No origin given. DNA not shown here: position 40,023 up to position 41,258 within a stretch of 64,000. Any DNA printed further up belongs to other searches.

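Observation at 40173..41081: Secreted coiled-coil protein ending in a Hedgehog/intein-type Hint domain with an 8-residue C-extein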

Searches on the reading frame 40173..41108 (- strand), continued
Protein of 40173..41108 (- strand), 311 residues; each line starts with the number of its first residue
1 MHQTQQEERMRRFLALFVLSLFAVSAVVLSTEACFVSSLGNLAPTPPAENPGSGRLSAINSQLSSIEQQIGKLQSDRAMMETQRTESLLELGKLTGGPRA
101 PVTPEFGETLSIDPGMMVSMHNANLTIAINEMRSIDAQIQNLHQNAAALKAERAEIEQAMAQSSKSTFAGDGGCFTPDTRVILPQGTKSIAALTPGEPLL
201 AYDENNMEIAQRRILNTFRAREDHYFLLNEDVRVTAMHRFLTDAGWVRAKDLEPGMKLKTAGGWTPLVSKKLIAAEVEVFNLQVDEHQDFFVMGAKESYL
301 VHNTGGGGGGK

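Call 31: fold_search(model_id=the predicted structure, library=pdb)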
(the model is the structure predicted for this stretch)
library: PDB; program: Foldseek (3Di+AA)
matches with E <= 10: 710; with E <= 0.001: 38
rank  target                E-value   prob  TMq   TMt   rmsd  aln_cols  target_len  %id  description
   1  2lwy_MODEL_1_A        4.1e-11  1.00  0.40  0.86   1.8       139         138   28  Solution Structure of Bacterial Intein-Like domain from Clostridium thermocellum (released 2013-05-08)
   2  6y75_A                9.9e-10  1.00  0.39  0.77   2.7       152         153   19  BIL2 domain from T.thermophila BUBL1 locus (C1A-N143A) (released 2021-02-03)
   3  6y75_B                2.4e-09  1.00  0.39  0.78   2.7       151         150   19  BIL2 domain from T.thermophila BUBL1 locus (C1A-N143A) (released 2021-02-03)
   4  6tmm_BBB              4.5e-09  1.00  0.37  0.72   3.1       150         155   20  BIL2 domain from T.thermophila BUBL1 locus (C1A-N143A) (released 2020-12-16)
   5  6frh_A                5.6e-09  1.00  0.37  0.68   4.1       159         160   21  Crystal structure of Ssp DnaB Mini-Intein variant M86 (released 2019-01-30)
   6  6frh_B                7.4e-09  1.00  0.38  0.76   3.8       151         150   21  Crystal structure of Ssp DnaB Mini-Intein variant M86 (released 2019-01-30)
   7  6tmm_AAA              9.3e-09  1.00  0.37  0.71   3.2       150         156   20  BIL2 domain from T.thermophila BUBL1 locus (C1A-N143A) (released 2020-12-16)
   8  1mi8                  9.8e-09  1.00  0.37  0.79   2.6       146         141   23  2.0 Angstrom crystal structure of a DnaB intein from Synechocystis sp. PCC 6803 (released 2003-08-19)
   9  4o1r                  2.0e-08  1.00  0.38  0.81   2.0       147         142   28  Crystal structure of NpuDnaB intein (released 2014-03-19)
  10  6frg                  2.5e-08  1.00  0.37  0.71   4.3       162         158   19  Crystal structure of G-1F mutant of Ssp DnaB Mini-Intein variant M86 (released 2019-01-30)
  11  6qaz                  3.0e-08  1.00  0.36  0.83   2.5       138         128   22  Crystal structure of gp41-1 intein (released 2019-11-13)
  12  6riz                  3.4e-08  1.00  0.36  0.83   2.6       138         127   22  Crystal structure of gp41-1 intein (C1A, F65W, D107C) (released 2020-04-29)
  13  6fre                  3.6e-08  1.00  0.38  0.75   2.2       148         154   21  Crystal structure of G-1F/H73A mutant of Ssp DnaB Mini-Intein variant M86 (released 2019-01-30)
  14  6rix_A                9.8e-08  1.00  0.34  0.75   3.5       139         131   19  Crystal structure of MchDnaB-1 intein (released 2020-05-13)
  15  6rix_B                1.0e-07  1.00  0.35  0.77   3.2       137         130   18  Crystal structure of MchDnaB-1 intein (released 2020-05-13)
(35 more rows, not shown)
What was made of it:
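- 40200..40589 (-): Hint domain, 130 aa (Cys174-Asn303), A-type BIL/PT-HINT-like. Key residues: Cys1 at 40587..40589, block B TAMH at 40395..40406, terminal His-Asn at 40200..40205. Foldseek TM 0.86 and rmsd 1.8 A to 2LWY, followed by BUBL BIL2 and the DnaB mini-inteins (call 31).
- On HINT superfamily: Foldseek gives TM 0.86 and rmsd 1.8 A to 2LWY, and 38 hits with E<=1e-3, all of them inteins or BILs (call 31).
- Closest known: Class 1 mini-inteins. Same: The fold matches at TM 0.75-0.83 (call 31).
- Closest known: Tetrahymena thermophila BUBL BIL2. Same: It is the second-best fold match (call 31).
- The second-best fold match is Tetrahymena BUBL BIL2 (call 31).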

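Call 35: find_related_loci(query=A1, collection=genome_contigs, flank=6000)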
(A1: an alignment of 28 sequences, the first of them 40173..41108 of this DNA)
Query A1 (311 aa) in genome_contigs; peptide patterns used: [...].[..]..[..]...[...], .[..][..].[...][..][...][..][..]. (x = any residue, [..] = any of these).
21 stretches matched a pattern; 12 encode a relative of the query (tblastn E <= 1e-3); 12 distinct loci.
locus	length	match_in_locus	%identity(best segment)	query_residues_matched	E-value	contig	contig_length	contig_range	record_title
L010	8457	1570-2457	57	11-304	2e-111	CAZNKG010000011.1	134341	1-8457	MAG TPA_asm: uncultured Desulfatibacillum sp. isolate binchicken_co107_295 genome assembly, contig: NODE_258_length_1343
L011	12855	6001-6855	61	26-304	4e-111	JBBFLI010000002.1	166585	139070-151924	MAG: Desulfobacterales bacterium isolate Uz-U4-21 NODE_2_length_166585_cov_6.842194, whole genome shotgun sequence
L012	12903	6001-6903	56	3-304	3e-104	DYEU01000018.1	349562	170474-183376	MAG TPA_asm: Desulfatibacillum sp. isolate Tomsk_70_44 Tomsk_k141_39236, whole genome shotgun sequence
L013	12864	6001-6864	47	24-308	5e-85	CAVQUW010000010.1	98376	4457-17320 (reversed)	MAG: uncultured delta proteobacterium isolate MFD09964.bin.2.252 genome assembly, contig: contig_18443, whole genome sho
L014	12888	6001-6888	47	10-308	3e-84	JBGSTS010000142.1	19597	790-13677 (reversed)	MAG: Desulfobacterales bacterium isolate JTS-AC413 k141_893721, whole genome shotgun sequence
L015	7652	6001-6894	48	10-304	5e-83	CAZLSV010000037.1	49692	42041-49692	MAG TPA_asm: uncultured Desulfatibacillum sp. isolate binchicken_co266_254 genome assembly, contig: NODE_1374_length_496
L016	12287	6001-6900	47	10-304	9e-80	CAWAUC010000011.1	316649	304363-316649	MAG: uncultured delta proteobacterium isolate MFD02416.bin.1.144 genome assembly, contig: contig_30632, whole genome sho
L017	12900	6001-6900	46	10-304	1e-78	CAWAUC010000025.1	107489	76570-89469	MAG: uncultured delta proteobacterium isolate MFD02416.bin.1.144 genome assembly, contig: contig_76089, whole genome sho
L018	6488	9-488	66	145-304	5e-70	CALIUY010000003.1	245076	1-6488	MAG: uncultured Desulfobacterales bacterium isolate R1_Bin_MAXBIN__047_sub_1 genome assembly, contig: c_000000683093, wh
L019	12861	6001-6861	59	24-304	9e-109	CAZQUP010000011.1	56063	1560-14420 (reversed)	MAG TPA_asm: uncultured Desulfatibacillum sp. isolate SRP290908_co1_394 genome assembly, contig: NODE_577_length_56063_c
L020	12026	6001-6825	38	33-308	1e-60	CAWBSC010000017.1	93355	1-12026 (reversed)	MAG: uncultured delta proteobacterium isolate MFD01872.bin.2.29 genome assembly, contig: contig_200801, whole genome sho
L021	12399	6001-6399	32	174-303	2e-8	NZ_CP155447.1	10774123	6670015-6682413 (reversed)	Singulisphaera sp. Ch08 chromosome, complete genome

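Call 62: search_protein_families(library=padloc, proteins=[window:40173-41081:-, L007:7027-7515:+], max_evalue=0.1)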
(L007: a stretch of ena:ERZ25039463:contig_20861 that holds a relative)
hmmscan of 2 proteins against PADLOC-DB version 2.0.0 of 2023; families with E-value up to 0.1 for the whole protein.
window:40173-41081:- (302 aa): 1 family
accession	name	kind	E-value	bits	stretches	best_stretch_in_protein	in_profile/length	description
PDLC03863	LmuB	-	0.066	9.9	0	113-156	340-383/610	-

L007:7027-7515:+ (162 aa): 0 families

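Call 63: search_protein_families(library=pfam, proteins=[L007:7027-7515:+, L016:7029-7517:+, L013:6962-7453:+], max_evalue=1)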
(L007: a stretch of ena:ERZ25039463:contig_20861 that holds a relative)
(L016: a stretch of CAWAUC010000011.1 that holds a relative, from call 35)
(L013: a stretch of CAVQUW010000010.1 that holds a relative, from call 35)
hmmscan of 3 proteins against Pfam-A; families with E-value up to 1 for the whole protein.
L007:7027-7515:+ (162 aa): 2 families
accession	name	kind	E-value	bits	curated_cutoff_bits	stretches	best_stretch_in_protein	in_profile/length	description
PF06674.16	DUF1176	-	0.0033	17.5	34.8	1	78-160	58-131/322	Protein of unknown function (DUF1176)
PF06776.18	IalB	-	0.0041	17.7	22.1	1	82-155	60-130/131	Invasion associated locus B (IalB) protein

L016:7029-7517:+ (162 aa): 2 families
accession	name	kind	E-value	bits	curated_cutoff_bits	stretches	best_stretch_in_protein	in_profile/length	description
PF06674.16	DUF1176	-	0.0033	17.5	34.8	1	78-160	58-131/322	Protein of unknown function (DUF1176)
PF06776.18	IalB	-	0.0042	17.7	22.1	1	82-155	60-130/131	Invasion associated locus B (IalB) protein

L013:6962-7453:+ (163 aa): 1 family
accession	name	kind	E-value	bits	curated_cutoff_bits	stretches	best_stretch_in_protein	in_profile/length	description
PF06776.18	IalB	-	0.003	18.1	22.1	1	83-156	60-130/131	Invasion associated locus B (IalB) protein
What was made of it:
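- Tried and rejected: Type 2 has only sub-threshold IalB/DUF1176 similarity (call 63).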

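Call 91: search_protein_families(library=pfam, proteins=[L021:4123-6468:+], max_evalue=0.001)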
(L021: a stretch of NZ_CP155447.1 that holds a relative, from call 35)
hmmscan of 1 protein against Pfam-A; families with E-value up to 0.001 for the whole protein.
L021:4123-6468:+ (781 aa): 3 families
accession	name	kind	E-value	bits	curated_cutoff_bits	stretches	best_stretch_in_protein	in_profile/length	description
PF07591.16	PT-HINT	-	5.7e-15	56.2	27.7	1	634-759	2-136/137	Pretoxin HINT domain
PF13403.11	Hint_2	-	1.1e-05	26.3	28.4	1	627-672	2-42/147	Hint domain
PF01079.26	Hint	-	1.7e-05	24.9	29.7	1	622-676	8-62/213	Hint module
